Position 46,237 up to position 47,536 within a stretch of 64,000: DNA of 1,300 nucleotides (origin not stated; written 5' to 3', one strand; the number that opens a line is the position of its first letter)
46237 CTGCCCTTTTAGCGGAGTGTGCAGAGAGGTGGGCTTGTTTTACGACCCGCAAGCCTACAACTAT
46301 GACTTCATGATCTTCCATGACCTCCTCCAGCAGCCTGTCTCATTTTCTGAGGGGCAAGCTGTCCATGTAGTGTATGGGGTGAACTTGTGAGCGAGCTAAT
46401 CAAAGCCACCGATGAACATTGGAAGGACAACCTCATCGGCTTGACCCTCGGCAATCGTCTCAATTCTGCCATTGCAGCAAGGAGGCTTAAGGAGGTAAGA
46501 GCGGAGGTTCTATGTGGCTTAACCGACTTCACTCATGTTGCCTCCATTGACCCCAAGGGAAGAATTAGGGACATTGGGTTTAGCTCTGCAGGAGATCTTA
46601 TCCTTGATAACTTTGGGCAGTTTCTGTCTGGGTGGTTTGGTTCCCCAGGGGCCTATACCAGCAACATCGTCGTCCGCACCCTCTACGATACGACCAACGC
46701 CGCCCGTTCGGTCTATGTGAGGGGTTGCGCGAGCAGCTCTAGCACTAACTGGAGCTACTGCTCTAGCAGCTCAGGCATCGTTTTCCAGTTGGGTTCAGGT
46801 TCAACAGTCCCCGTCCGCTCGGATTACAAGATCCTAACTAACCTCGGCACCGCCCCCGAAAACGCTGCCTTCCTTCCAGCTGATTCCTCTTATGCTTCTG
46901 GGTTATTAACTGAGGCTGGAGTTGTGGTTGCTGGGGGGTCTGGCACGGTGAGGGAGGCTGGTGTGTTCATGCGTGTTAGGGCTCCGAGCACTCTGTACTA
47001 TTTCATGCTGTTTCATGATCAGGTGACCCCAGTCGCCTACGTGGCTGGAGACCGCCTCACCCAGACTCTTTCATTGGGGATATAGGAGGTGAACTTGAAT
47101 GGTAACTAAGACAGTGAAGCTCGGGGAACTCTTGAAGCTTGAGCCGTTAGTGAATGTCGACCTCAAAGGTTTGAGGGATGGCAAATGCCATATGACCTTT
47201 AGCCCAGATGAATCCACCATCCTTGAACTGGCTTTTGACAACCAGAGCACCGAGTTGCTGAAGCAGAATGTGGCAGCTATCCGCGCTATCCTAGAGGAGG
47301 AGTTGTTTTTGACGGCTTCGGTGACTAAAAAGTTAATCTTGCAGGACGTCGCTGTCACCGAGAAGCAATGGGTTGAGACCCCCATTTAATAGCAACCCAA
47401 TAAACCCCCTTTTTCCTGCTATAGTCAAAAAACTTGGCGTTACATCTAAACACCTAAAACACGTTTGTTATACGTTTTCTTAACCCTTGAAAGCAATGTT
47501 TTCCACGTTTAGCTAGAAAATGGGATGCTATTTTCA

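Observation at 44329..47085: Four tandem, translationally coupled, divergent ~230-aa paralogs immediately downstream of the LamG tail fiber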

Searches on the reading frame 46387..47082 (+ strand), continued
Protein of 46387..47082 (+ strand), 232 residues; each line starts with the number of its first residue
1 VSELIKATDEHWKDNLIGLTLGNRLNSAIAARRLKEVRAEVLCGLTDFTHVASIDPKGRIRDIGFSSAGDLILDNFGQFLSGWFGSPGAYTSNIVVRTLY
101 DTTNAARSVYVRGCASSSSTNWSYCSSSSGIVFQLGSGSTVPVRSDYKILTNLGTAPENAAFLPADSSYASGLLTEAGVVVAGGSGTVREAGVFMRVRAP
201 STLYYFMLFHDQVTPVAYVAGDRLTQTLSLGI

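Call 85: find_encoding_contigs(protein=P0339, flank=10000, max_places=2)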
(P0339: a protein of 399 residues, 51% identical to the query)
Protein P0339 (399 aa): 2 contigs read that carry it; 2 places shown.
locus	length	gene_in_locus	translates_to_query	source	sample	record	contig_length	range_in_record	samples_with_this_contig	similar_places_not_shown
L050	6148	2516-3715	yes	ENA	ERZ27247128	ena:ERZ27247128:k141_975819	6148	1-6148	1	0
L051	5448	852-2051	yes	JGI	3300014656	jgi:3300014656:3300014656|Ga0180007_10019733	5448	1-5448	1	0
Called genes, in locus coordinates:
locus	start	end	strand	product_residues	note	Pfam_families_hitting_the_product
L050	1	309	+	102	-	?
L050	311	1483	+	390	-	-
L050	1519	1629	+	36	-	-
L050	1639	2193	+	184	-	-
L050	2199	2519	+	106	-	-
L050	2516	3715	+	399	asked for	-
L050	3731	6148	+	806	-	?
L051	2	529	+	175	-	?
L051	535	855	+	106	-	-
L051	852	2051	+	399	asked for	-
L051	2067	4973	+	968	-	-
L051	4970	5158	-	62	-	-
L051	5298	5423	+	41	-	-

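Call 100: predict_structure(alignment_id=A5)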
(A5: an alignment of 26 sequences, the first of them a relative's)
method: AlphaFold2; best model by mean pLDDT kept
length: 375 residues; sequences in the alignment: 26
mean_pLDDT: 81.5   pTM: 0.83
mean pLDDT of the five models: 81.5, 80.2, 78.1, 76.8, 76.6
residues with pLDDT >= 90: 156; 70-90: 132; 50-70: 73; < 50: 14
segments of 3 or more residues with pLDDT < 50: 1-12
pLDDT, mean of each block of 10 residues (from residue 1): 33 55 87 91 96 93 91 77 93 86 65 72 95 95 76 90 94 96 88 95 97 92 90 76 68 71 55 68 88 87 64 70 90 85 67 92 88 73
secondary structure, 60 per line:
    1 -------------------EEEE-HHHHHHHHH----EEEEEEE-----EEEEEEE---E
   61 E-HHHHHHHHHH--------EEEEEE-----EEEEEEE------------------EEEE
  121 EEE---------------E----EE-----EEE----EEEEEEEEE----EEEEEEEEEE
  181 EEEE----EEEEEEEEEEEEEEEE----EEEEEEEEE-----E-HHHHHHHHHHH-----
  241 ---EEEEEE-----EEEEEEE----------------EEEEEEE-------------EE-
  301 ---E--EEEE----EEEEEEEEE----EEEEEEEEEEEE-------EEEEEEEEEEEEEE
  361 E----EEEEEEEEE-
elements in order: E20-23 H25-33 E38-44 E50-56 H63-72 E81-86 E92-98 E117-123 E151-153 E158-166 E171-184 E189-204 E209-217 H225-235 E244-249 E255-261 E278-284 E307-310 E315-323 E328-339 E347-361 E366-374

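Call 102: search_protein_families(library=pfam, proteins=[L005:10902-11330:+, L005:11330-11635:+, L005:11631-12464:+, L005:12468-12941:+, L005:12901-14448:+, L003:10773-11213:+, L003:11221-11520:+, L010:2490-2993:+, L010:2993-3388:+, L010:4025-5461:+], max_evalue=0.01)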
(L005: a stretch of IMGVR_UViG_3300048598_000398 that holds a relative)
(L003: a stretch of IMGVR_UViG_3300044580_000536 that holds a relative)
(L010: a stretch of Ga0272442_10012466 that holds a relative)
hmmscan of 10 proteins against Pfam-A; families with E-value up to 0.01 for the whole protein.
L005:10902-11330:+ (143 aa): 0 families

L005:11330-11635:+ (102 aa): 0 families

L005:11631-12464:+ (278 aa): 0 families

L005:12468-12941:+ (158 aa): 0 families

L005:12901-14448:+ (516 aa): 2 families
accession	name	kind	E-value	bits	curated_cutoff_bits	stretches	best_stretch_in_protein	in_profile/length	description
PF03237.21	Terminase_6N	-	1.7e-11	44.6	22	1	80-286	6-213/215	Terminase large subunit, T4likevirus-type, N-terminal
PF03354.21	TerL_ATPase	-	0.00015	22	23.7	1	74-193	24-143/178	Terminase large subunit, ATPase domain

L003:10773-11213:+ (147 aa): 0 families

L003:11221-11520:+ (100 aa): 0 families

L010:2490-2993:+ (168 aa): 0 families

L010:2993-3388:+ (132 aa): 0 families

L010:4025-5461:+ (479 aa): 1 family
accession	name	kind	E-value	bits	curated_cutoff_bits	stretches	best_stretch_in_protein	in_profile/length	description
PF03237.21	Terminase_6N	-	1.5e-09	38.3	22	1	77-275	6-213/215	Terminase large subunit, T4likevirus-type, N-terminal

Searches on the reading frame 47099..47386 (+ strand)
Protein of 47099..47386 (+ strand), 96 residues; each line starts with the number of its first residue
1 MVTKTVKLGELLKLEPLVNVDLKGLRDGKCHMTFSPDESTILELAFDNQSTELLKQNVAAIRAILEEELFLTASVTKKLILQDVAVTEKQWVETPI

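Call 5: search_protein_families(library=pfam, proteins=[window:47099-47386:+], max_evalue=1)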
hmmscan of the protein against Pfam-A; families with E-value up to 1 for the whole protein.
window:47099-47386:+ (96 aa): 0 families

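Call 6: search_protein_families(library=phrogs, proteins=[window:47099-47386:+], max_evalue=1)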
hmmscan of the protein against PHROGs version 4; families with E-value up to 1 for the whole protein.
window:47099-47386:+ (96 aa): 1 family
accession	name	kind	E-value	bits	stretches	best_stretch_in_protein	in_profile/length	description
phrog_3664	-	DNA, RNA and nucleotide metabolism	0.04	14.9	1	38-69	26-55/58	DNA sliding clamp inhibitor; arrest of S.aureus DNA synthesis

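Call 61: search_protein_families(library=ncbifam, proteins=[window:47099-47386:+], max_evalue=1)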
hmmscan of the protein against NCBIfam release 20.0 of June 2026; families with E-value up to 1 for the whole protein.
window:47099-47386:+ (96 aa): 1 family
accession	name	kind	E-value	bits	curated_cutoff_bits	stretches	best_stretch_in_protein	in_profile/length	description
TIGR03703.1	plsB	equivalog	0.048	12.1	618.5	1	4-77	582-655/799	glycerol-3-phosphate 1-O-acyltransferase PlsB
